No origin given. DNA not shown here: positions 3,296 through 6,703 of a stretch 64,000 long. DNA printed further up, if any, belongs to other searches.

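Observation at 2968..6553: CPBP (Mrt-type) intramembrane protease paired with a sorted cytochrome-c / Ig-repeat surface protein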

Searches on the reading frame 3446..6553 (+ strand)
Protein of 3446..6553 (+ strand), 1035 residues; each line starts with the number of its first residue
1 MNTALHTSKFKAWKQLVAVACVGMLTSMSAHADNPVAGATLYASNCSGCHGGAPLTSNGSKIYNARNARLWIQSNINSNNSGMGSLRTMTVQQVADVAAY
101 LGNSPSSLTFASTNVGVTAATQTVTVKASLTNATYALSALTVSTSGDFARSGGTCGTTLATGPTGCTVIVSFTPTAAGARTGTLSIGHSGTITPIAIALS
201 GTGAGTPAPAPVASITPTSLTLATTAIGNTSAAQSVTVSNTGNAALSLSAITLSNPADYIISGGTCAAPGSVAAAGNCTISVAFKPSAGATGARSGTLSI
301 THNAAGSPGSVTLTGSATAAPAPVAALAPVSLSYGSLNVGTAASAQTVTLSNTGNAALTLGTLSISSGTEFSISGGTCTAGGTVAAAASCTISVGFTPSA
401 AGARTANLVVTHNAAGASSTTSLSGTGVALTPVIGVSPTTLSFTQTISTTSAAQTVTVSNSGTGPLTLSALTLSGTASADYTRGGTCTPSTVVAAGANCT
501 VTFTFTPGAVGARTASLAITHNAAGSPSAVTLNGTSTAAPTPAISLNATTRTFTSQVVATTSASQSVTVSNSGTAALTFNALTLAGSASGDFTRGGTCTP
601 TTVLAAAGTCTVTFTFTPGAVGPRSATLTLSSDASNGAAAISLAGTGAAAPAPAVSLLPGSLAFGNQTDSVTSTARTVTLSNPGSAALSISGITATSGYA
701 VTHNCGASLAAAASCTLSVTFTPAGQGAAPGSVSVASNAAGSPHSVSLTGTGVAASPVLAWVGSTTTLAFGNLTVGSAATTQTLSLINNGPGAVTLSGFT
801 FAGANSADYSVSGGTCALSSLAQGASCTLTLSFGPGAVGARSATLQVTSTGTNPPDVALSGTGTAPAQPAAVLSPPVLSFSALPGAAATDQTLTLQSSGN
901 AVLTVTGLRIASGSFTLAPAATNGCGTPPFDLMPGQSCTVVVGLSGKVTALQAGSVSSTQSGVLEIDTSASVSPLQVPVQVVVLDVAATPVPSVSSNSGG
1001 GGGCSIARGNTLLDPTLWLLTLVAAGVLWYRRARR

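Call 3: search_protein_families(library=ncbifam, proteins=[window:3446-6553:+], max_evalue=1)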
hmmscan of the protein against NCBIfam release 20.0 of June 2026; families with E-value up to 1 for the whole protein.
window:3446-6553:+ (1035 aa): 4 families
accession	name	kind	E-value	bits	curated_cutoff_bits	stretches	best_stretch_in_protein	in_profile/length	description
NF012200.0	choice_anch_D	domain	5.6e-147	480.4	45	8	310-416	2-107/108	choice-of-anchor D domain-containing protein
NF033191.4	JDVT-CTERM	domain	8.9e-11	41.5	27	1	999-1034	1-35/35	JDVT-CTERM domain-containing protein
NF045930.1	Cytc6PetJCyano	equivalog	0.00035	20.5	135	1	16-101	9-102/110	cytochrome c6 PetJ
TIGR03872.1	cytochrome_MoxG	equivalog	0.15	12.2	147.8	1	37-53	46-62/133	cytochrome c(L), periplasmic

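Call 4: search_protein_families(library=pfam, proteins=[window:3446-6553:+], max_evalue=1)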
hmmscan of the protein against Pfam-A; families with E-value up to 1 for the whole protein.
window:3446-6553:+ (1035 aa): 12 families
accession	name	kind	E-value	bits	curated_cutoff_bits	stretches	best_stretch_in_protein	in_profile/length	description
PF22073.2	Cep192_D4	-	6.2e-47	158.9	35.5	7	331-427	10-111/112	Cep192 domain 4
PF15780.11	ASH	-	6.2e-45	151.8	27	7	325-418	3-96/98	Abnormal spindle-like microcephaly-assoc'd, ASPM-SPD-2-Hydin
PF22544.2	HYDIN_VesB_CFA65-like_Ig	-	1.1e-36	125.4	25.5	6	432-534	1-99/100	HYDIN/CFA65/VesB-like, Ig-like domain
PF24507.1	Ig_CFAP65_4th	-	1e-21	77.5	27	4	347-427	1-76/76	CFAP65, fourth Ig-like domain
PF07610.17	DUF1573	-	4.7e-18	65.4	26.1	2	665-751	11-97/98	Protein of unknown function (DUF1573)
PF12371.14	TMEM131_like_N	-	6.7e-18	65.1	28.8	1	436-519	3-82/84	Transmembrane protein 131-like N-terminal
PF00932.25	LTD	-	2.2e-11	44.5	34.3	2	777-835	17-73/109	Lamin Tail Domain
PF13442.11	Cytochrome_CBB3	-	6.5e-07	30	27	1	36-101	4-68/68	Cytochrome C oxidase, cbb3-type, subunit III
PF00034.26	Cytochrom_C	-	0.00023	22.8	21.3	1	37-101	3-86/90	Cytochrome c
PF24534.1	HMA_PCA1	-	0.0014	18.7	24.5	0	166-181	37-52/68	PCA1 HMA heavy metal-associated domain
PF07705.17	CARDB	-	0.0056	17.3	22.7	1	554-636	12-87/101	CARDB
PF24816.2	Ig_CFAP65__9th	-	0.11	12.9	24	0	310-357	37-84/170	Cilia- and flagella-associated protein 65-like, Ig-like domain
